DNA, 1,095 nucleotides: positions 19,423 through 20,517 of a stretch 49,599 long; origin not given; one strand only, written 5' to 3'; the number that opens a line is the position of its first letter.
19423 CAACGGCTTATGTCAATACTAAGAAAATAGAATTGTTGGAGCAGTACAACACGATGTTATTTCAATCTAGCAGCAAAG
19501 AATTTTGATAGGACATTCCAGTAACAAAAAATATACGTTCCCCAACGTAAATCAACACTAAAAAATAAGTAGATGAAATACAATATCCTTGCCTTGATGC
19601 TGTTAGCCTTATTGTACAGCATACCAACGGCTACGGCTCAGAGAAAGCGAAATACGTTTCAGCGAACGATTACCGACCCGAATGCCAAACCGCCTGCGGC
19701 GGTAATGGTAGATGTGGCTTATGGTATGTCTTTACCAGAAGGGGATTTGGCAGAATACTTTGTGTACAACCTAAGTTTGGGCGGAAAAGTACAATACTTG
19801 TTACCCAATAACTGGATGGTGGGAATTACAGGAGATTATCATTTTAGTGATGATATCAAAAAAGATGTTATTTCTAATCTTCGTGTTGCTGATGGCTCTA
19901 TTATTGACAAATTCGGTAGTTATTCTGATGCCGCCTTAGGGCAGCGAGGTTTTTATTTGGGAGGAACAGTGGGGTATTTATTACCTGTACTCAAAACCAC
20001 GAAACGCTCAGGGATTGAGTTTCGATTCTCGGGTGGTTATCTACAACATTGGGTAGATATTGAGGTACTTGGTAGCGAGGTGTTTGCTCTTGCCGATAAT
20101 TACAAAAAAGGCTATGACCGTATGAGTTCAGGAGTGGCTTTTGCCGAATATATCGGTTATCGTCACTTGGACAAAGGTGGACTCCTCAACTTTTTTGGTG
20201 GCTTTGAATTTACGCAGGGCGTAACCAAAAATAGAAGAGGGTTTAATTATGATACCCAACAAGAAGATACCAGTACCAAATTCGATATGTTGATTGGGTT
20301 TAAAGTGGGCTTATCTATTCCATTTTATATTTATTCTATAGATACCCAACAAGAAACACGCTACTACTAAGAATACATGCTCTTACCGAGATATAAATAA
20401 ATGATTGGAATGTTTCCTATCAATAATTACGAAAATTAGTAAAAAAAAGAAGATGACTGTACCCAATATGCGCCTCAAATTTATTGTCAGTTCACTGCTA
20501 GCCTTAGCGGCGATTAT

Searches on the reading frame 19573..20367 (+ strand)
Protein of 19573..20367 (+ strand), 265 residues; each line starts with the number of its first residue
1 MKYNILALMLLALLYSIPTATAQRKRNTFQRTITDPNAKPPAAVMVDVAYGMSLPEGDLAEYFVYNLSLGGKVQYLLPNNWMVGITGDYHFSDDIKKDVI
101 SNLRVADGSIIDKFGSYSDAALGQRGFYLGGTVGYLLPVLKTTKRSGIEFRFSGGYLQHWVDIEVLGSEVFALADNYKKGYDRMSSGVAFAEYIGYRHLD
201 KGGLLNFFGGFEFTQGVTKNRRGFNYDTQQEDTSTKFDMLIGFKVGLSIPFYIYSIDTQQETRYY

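Call 46: search_protein_families(library=pfam, proteins=[window:19573-20367:+], max_evalue=0.00001)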
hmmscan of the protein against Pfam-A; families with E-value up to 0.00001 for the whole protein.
window:19573-20367:+ (265 aa): 0 families

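Call 58: find_related_loci(query=window:19573-20367:+, collection=metagenome_contigs, flank=7000)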
Query window:19573-20367:+ (265 aa) in metagenome_contigs; peptide patterns used: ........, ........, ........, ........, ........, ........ (x = any residue, [..] = any of these).
63 stretches matched a pattern; 18 encode a relative of the query (tblastn E <= 1e-3); 18 distinct loci.
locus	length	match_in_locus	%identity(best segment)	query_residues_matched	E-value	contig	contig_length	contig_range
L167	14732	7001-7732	58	22-265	7e-101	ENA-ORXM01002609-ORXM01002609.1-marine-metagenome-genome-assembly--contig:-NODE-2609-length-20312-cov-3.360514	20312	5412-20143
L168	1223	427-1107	35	30-258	1e-46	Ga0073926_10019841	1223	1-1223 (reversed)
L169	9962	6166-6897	32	1-252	2e-36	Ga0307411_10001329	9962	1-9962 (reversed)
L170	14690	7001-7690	34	30-252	2e-34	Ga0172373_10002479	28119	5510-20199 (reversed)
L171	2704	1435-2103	34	30-252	2e-32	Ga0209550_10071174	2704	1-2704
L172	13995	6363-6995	30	43-252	3e-32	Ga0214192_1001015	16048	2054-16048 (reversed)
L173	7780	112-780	34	30-252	9e-32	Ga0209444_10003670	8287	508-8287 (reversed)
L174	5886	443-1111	34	30-252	1e-31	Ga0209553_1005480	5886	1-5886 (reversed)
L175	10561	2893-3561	34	30-252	1e-31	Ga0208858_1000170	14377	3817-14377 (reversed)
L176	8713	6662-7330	34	30-252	9e-32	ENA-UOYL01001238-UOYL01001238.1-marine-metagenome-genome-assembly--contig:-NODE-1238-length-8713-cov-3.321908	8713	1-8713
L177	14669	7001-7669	34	30-252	6e-30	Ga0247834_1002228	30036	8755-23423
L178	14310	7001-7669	34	30-252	6e-30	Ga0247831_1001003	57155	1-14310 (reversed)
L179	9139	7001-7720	30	5-252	5e-29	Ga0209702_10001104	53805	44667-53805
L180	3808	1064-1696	31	44-252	6e-28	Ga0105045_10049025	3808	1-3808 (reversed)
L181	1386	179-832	25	39-255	2e-26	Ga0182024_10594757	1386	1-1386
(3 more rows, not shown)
